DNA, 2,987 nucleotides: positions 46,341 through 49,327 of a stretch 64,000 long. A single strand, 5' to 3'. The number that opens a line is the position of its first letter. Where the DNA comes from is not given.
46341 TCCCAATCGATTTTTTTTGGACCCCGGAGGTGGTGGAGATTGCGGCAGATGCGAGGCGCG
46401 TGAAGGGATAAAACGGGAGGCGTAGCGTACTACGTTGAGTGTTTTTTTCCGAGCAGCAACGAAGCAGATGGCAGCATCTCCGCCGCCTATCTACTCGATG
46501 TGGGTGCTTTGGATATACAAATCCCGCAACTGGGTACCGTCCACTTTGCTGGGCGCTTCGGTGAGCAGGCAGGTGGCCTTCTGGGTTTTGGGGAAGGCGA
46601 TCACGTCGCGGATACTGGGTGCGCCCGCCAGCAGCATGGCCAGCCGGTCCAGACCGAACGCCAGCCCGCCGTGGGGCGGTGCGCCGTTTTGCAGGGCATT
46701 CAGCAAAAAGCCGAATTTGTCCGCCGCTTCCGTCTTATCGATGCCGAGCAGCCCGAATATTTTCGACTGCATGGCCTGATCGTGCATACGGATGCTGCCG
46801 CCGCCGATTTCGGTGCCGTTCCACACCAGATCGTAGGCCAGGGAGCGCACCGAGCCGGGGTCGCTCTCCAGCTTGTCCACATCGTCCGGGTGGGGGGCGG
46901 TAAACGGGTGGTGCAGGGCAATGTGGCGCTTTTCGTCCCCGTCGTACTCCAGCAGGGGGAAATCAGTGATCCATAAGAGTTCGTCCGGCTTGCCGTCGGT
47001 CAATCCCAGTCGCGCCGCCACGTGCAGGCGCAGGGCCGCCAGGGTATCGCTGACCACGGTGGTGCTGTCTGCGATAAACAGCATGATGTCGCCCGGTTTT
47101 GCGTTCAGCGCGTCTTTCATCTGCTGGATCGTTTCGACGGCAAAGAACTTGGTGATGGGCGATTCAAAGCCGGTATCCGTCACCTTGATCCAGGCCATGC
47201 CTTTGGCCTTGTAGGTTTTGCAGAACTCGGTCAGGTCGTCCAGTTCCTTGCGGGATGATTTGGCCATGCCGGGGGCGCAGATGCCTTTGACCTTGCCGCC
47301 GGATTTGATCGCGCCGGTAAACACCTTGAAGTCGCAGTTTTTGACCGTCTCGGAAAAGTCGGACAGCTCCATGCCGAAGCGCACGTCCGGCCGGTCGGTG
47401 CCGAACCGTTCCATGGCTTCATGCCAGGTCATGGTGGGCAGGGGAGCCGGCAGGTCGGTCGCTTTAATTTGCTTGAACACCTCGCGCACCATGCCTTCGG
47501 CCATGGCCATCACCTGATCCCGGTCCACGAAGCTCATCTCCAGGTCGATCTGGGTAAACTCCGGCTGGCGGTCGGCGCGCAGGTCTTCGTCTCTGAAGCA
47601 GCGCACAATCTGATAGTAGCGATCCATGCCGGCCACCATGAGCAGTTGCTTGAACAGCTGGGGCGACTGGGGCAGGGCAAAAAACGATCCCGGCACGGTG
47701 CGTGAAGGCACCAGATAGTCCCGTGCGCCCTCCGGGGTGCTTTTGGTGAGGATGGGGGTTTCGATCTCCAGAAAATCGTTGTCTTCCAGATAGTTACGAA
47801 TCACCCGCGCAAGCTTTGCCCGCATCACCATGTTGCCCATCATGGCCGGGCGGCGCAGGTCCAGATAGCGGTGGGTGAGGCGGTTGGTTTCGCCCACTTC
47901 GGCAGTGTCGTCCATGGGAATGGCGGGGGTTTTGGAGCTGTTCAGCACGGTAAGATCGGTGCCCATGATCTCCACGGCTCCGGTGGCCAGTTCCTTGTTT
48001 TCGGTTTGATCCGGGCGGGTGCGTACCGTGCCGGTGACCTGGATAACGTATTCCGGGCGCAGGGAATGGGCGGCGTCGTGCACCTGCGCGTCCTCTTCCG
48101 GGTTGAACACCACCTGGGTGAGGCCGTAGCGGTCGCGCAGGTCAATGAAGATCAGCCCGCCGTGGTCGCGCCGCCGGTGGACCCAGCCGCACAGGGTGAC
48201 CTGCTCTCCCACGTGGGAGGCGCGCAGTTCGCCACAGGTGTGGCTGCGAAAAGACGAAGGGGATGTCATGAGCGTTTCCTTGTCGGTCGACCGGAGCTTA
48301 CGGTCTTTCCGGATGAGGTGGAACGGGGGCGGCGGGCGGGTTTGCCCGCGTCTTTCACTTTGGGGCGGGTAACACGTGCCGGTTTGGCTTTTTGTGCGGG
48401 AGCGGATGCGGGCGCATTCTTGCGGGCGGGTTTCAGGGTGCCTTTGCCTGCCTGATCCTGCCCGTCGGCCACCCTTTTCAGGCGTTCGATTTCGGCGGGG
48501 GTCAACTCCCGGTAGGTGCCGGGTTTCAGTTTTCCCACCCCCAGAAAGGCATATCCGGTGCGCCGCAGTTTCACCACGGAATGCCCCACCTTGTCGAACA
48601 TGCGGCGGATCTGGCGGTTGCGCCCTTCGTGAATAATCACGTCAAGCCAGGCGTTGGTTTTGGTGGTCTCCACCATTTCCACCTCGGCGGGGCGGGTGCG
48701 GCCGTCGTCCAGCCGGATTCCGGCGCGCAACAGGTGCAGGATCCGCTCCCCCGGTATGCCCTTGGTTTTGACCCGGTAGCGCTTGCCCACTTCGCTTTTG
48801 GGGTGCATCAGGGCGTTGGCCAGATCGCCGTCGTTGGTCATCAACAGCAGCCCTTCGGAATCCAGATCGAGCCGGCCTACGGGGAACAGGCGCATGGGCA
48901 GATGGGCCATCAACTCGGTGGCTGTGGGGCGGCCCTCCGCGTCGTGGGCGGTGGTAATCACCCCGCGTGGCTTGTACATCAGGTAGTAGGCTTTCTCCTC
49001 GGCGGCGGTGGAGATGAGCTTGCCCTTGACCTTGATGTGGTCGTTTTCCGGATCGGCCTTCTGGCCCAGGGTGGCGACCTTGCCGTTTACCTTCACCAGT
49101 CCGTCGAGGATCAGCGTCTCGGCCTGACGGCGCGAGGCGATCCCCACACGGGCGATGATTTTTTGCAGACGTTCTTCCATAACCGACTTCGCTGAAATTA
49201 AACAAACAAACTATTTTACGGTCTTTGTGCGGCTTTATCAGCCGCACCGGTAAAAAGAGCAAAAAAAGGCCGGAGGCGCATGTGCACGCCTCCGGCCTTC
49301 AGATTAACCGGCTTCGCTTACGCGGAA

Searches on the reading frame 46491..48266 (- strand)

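Call 50: search_protein_families(library=pfam, proteins=[window:46491-48266:-], max_evalue=0.00001)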
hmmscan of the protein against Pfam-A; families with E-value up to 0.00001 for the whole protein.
window:46491-48266:- (591 aa): 3 families
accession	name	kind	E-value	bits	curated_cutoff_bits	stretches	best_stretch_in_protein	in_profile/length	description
PF00152.25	tRNA-synt_2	-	1.2e-119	399.4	25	1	127-562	3-308/308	tRNA synthetases class II (D, K and N)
PF02938.19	GAD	-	1.7e-27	95.9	23.4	1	316-409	1-95/95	GAD domain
PF01336.31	tRNA_anti-codon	-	3.4e-18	65.8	27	1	23-107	1-74/75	OB-fold nucleic acid binding domain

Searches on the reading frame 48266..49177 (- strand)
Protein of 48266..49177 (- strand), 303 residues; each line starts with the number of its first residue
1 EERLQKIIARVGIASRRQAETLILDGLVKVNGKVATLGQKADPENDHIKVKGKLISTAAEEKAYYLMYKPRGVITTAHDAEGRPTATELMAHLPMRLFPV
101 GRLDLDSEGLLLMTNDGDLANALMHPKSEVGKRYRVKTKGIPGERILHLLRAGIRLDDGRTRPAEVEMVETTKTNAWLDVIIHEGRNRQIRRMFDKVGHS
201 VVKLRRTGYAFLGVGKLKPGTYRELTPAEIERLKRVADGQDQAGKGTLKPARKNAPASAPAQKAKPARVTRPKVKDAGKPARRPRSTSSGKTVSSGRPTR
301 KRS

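Call 50: search_protein_families(library=pfam, proteins=[window:48266-49177:-], max_evalue=0.00001)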
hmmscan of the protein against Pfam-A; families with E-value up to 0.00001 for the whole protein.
window:48266-49177:- (303 aa): 2 families
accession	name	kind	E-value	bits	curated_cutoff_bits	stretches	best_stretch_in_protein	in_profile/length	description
PF00849.27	PseudoU_synth_2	-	2e-22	80.5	26.8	1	64-195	2-151/152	RNA pseudouridylate synthase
PF01479.30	S4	-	3.4e-13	49.5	22.8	1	2-44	1-45/48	S4 domain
